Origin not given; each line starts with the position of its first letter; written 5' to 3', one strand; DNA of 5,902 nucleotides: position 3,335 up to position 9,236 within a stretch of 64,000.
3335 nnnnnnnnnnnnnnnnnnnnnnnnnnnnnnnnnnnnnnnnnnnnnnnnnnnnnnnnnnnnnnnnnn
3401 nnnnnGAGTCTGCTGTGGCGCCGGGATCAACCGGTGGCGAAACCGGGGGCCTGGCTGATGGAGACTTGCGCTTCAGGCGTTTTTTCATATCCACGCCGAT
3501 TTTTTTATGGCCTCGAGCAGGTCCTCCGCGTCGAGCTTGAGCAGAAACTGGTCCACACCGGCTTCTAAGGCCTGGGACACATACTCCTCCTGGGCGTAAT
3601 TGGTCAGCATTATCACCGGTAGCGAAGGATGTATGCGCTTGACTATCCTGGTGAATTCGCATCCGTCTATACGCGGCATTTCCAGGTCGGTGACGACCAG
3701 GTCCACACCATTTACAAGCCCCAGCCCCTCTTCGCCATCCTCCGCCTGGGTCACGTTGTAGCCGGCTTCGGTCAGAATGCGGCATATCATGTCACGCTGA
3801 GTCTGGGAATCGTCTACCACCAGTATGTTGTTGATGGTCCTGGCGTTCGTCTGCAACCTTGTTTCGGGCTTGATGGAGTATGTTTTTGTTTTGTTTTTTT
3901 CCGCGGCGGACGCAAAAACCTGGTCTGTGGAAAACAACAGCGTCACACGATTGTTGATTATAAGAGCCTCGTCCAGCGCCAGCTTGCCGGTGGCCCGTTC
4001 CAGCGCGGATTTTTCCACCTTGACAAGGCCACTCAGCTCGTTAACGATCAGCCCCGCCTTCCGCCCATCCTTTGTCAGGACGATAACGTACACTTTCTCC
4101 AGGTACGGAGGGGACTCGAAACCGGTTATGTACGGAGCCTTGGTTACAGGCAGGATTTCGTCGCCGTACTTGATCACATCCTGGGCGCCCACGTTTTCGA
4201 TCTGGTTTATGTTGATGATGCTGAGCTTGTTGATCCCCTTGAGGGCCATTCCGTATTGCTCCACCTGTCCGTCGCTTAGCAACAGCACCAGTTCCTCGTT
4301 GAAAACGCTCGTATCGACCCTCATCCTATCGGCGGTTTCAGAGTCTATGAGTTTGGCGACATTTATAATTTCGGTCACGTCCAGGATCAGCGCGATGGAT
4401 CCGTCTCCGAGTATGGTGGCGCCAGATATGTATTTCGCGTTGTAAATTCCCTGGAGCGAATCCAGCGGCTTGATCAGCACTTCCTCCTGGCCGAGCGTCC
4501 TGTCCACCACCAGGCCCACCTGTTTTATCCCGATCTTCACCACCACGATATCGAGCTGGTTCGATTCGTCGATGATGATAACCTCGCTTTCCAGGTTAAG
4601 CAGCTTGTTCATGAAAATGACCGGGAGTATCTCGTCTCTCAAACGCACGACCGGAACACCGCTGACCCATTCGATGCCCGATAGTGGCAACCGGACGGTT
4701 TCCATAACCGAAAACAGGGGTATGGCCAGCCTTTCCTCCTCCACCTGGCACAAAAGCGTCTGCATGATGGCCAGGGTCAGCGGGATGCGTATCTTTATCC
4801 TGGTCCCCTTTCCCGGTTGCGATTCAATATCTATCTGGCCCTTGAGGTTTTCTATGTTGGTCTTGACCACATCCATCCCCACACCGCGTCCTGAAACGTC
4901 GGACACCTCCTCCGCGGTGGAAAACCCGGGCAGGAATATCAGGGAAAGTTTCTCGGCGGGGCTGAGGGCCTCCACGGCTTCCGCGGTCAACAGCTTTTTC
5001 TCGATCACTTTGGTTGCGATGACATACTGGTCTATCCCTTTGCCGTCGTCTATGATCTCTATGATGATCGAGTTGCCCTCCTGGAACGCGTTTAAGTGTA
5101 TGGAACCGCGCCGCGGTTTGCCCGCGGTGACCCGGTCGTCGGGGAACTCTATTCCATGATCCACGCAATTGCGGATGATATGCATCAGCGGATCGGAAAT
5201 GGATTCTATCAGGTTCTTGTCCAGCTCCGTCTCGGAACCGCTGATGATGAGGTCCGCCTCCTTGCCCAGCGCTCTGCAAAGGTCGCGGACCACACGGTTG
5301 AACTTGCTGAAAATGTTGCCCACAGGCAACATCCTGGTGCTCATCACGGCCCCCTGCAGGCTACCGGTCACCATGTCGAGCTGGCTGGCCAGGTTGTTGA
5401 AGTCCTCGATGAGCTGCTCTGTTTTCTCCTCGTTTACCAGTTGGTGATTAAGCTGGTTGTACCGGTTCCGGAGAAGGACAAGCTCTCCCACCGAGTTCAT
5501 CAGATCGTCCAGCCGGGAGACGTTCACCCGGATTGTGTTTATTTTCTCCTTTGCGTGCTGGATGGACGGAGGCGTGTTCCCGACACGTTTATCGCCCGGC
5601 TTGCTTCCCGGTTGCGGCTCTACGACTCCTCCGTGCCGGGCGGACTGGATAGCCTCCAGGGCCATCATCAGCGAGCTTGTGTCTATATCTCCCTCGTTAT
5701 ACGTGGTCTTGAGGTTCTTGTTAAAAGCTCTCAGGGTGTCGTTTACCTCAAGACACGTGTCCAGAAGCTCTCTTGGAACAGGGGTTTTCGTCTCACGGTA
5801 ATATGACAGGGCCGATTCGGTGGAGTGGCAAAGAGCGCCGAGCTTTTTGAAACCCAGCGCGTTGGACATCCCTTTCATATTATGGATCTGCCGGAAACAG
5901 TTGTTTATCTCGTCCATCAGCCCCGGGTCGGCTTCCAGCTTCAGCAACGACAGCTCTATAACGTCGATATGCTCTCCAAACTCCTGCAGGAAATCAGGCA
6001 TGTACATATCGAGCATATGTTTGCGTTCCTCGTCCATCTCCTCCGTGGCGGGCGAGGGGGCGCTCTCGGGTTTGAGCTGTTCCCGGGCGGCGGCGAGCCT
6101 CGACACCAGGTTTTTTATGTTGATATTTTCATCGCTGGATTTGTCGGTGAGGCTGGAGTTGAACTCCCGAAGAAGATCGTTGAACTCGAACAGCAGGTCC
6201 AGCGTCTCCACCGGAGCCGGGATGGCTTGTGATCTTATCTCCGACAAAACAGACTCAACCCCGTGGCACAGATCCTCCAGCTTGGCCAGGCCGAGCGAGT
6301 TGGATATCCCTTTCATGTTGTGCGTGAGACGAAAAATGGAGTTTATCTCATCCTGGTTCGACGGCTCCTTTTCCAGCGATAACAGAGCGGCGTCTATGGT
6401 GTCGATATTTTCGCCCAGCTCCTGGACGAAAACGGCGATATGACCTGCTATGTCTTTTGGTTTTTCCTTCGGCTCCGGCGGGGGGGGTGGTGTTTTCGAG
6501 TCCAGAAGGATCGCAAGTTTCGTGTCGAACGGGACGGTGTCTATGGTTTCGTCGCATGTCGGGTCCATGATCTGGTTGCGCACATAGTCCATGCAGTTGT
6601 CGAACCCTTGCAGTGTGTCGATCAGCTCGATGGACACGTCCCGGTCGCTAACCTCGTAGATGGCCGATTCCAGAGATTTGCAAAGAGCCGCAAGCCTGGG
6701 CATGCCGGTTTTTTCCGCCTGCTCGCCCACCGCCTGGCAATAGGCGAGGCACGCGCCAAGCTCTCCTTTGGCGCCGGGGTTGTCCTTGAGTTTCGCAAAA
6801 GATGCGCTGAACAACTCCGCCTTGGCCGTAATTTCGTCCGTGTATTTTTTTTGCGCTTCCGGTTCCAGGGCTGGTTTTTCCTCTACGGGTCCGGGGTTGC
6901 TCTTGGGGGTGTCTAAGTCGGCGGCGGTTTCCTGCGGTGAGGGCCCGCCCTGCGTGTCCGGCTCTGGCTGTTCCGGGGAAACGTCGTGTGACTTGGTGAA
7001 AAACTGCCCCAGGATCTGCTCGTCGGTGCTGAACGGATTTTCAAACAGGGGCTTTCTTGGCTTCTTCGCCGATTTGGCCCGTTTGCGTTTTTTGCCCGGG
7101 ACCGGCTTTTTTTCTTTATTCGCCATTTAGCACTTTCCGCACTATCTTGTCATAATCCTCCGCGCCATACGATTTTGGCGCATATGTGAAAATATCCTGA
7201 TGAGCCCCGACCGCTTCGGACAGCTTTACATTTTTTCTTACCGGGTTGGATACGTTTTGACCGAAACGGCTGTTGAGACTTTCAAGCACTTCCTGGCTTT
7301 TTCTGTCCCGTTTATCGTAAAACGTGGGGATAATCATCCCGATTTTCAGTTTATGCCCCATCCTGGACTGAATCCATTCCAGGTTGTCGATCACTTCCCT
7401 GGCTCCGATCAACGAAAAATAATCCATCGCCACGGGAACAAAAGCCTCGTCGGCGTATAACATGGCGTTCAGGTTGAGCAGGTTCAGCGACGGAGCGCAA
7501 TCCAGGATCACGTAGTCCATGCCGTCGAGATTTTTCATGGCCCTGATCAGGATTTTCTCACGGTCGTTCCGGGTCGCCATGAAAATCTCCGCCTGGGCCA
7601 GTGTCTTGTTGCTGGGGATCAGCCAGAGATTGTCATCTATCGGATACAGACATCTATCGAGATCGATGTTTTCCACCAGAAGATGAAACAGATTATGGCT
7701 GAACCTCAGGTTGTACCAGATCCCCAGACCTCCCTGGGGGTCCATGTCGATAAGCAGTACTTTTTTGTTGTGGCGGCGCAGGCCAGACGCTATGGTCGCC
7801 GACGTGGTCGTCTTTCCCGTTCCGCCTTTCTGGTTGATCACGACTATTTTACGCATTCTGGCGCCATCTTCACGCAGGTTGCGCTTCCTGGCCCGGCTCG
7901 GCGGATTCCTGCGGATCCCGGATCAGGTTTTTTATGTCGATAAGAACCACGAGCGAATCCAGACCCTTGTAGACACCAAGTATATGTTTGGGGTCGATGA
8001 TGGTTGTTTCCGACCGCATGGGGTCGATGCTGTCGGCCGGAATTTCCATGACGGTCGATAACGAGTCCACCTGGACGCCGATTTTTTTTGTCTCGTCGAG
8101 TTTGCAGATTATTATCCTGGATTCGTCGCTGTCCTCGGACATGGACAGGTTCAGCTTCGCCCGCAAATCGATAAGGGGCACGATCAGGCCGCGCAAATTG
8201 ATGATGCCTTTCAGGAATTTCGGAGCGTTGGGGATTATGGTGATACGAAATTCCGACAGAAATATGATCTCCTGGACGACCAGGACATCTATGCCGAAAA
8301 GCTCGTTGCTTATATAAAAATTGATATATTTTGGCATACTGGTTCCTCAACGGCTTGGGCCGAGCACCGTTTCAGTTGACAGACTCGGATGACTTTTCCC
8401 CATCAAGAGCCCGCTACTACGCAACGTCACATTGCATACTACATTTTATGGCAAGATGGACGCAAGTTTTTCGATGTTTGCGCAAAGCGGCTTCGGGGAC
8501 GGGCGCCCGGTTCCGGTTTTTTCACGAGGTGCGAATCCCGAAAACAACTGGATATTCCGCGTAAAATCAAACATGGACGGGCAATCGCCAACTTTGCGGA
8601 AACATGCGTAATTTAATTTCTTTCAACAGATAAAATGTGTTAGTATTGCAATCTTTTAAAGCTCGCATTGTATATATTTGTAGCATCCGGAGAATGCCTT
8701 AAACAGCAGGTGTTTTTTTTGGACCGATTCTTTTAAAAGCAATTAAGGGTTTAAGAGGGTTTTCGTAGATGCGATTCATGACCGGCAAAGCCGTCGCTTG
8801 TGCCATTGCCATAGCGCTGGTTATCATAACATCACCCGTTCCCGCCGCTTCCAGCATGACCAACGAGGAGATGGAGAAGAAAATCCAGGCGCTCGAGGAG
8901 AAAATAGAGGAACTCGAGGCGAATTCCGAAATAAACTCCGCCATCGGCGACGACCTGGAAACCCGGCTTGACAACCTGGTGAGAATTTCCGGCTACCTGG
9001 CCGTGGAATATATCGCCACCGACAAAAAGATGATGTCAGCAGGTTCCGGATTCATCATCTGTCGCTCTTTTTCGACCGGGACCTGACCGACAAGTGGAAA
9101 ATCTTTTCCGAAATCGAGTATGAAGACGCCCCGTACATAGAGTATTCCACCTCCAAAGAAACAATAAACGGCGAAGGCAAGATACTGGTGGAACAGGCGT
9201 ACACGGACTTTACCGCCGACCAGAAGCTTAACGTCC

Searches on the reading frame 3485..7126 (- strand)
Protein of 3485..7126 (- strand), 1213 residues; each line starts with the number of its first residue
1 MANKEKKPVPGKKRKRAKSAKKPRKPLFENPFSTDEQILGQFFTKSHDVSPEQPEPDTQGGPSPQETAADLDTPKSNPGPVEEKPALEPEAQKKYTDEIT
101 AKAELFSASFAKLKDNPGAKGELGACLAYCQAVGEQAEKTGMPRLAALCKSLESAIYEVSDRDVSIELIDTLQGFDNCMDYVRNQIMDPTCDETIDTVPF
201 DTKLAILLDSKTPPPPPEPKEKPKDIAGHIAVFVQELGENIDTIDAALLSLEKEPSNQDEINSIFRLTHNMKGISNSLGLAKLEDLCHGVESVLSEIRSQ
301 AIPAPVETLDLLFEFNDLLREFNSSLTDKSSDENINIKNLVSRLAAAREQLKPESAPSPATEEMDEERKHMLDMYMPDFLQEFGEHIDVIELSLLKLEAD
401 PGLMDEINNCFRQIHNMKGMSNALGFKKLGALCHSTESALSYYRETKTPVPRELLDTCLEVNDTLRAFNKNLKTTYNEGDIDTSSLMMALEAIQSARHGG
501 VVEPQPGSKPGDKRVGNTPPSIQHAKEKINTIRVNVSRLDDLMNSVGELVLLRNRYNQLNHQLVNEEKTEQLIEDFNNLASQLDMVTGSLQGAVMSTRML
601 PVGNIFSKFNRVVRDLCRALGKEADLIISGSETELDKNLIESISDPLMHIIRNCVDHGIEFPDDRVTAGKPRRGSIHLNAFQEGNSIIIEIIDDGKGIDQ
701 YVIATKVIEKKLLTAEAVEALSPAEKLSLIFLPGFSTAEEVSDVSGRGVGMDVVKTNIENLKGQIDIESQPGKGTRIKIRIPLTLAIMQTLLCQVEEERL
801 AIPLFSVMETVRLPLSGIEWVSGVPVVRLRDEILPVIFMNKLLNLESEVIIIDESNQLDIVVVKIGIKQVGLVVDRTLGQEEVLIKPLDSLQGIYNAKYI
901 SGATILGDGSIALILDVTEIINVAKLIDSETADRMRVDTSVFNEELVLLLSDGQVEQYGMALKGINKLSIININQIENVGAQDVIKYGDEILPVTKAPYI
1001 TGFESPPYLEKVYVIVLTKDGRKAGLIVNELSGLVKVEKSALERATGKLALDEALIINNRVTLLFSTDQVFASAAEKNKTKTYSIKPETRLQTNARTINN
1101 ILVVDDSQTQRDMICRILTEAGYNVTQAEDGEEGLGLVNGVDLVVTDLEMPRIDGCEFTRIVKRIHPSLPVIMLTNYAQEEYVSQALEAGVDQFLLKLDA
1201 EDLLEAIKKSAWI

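Call 11: search_protein_families(library=pfam, proteins=[window:3485-7126:-], max_evalue=0.001)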
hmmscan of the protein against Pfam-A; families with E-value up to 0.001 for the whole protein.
window:3485-7126:- (1213 aa): 6 families
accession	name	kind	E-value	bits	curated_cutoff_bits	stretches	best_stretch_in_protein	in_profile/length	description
PF01584.24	CheW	-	1.9e-36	125.1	23.5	2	789-923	1-136/138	CheW-like domain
PF01627.28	Hpt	-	6.4e-30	103.7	24.6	2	231-319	4-78/84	Hpt domain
PF00072.30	Response_reg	-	8.3e-26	90.8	30.2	1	1101-1207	1-110/111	Response regulator receiver domain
PF02518.31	HATPase_c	-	3.2e-18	66.6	26.4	1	644-784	3-110/111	Histidine kinase-, DNA gyrase B-, and HSP90-like ATPase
PF02895.20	H-kinase_dim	-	2.7e-16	60.2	23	1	530-596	2-67/68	Signal transducing histidine kinase, homodimeric domain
PF01486.22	K-box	-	0.00016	22.2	30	0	403-474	18-90/93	K-box region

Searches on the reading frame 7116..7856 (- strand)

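Call 11: search_protein_families(library=pfam, proteins=[window:7116-7856:-], max_evalue=0.001)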
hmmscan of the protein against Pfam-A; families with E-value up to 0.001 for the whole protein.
window:7116-7856:- (246 aa): 7 families
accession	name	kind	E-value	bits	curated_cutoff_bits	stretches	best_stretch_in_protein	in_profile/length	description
PF13614.12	AAA_31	-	1.4e-43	149.3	27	1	1-172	1-177/177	AAA domain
PF01656.29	CbiA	-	1.1e-19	71.1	25.4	1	4-220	1-123/125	CobQ/CobB/MinD/ParA nucleotide binding domain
PF06564.18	CBP_BcsQ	-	2.7e-10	40.6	21.3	1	1-149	1-152/234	Cellulose biosynthesis protein BcsQ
PF02374.21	ArsA_ATPase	-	4.8e-09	36.3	24.3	1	3-114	2-108/305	Anion-transporting ATPase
PF00142.24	Fer4_NifH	-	9.5e-09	35.6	25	1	4-41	2-39/271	4Fe-4S iron sulfur cluster binding proteins, NifH/frxC family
PF10609.15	ParA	-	4.8e-07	29.9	27.1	1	2-42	4-44/246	NUBPL iron-transfer P-loop NTPase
PF09140.17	MipZ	-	6.5e-07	29.4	20.7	1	3-142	2-129/262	ATPase MipZ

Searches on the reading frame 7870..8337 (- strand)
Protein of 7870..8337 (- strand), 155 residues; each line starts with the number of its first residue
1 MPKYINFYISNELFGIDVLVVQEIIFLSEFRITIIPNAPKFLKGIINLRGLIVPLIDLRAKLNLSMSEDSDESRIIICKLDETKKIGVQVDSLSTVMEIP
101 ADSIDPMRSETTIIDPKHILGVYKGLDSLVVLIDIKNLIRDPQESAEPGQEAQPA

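Call 11: search_protein_families(library=pfam, proteins=[window:7870-8337:-], max_evalue=0.001)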
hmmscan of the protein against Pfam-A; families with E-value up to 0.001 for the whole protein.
window:7870-8337:- (155 aa): 1 family
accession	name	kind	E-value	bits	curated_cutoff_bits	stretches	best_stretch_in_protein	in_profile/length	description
PF01584.24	CheW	-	1e-29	103.3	23.5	1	4-141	2-136/138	CheW-like domain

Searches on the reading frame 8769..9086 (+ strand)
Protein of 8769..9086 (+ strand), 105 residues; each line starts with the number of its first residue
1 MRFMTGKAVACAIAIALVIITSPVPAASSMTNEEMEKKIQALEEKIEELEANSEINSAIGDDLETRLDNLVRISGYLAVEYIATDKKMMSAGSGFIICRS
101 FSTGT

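Call 47: search_protein_families(library=pfam, proteins=[window:8769-9086:+], max_evalue=1)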
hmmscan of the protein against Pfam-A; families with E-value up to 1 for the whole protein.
window:8769-9086:+ (105 aa): 20 families
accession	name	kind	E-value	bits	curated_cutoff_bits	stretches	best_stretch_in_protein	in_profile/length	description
PF14965.11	BRI3BP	-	0.00061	19.8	27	1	12-53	135-178/179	Negative regulator of p53/TP53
PF14739.11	DUF4472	-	0.0043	18.1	26.6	1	34-91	32-89/107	Domain of unknown function (DUF4472)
PF05121.17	GvpK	-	0.0045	17.5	25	1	32-72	46-83/85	Gas vesicle protein K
PF16326.10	ABC_tran_CTD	-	0.012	16.3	32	1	33-54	11-32/69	ABC transporter C-terminal domain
PF13887.11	MYRF_ICA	-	0.016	14.9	24.1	0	61-72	24-35/36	Myelin regulatory factor ICA domain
PF02996.22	Prefoldin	-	0.017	15.5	23.2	1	33-101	6-75/120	Prefoldin subunit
PF13786.12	DUF4179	-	0.02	15.7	30.1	1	7-59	9-67/94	Domain of unknown function (DUF4179)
PF10552.14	ORF6C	-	0.023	15.1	22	1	30-69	7-46/114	ORF6C domain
PF23993.1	DUF7311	-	0.041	14.9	27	1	9-55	6-54/150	Domain of unknown function (DUF7311)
PF23991.1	DUF7310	-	0.048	14.6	40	1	28-52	28-52/83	Coiled-coil region of unknown function (DUF7310)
PF04799.18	Fzo_mitofusin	-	0.063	13.2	27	1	26-59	108-141/161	fzo-like conserved region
PF08687.16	ASD2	-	0.074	13.1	26.4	1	33-72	121-160/289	Apx/Shroom domain ASD2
PF11690.13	DUF3287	-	0.12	12.7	27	1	32-78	64-111/121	Protein of unknown function (DUF3287)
PF16526.10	CLZ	-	0.13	13.1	26.7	0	27-50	21-44/71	C-terminal leucine zipper domain of cyclic nucleotide-gated channels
PF07716.20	bZIP_2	-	0.13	12.8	22.3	1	30-51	32-53/54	Basic region leucine zipper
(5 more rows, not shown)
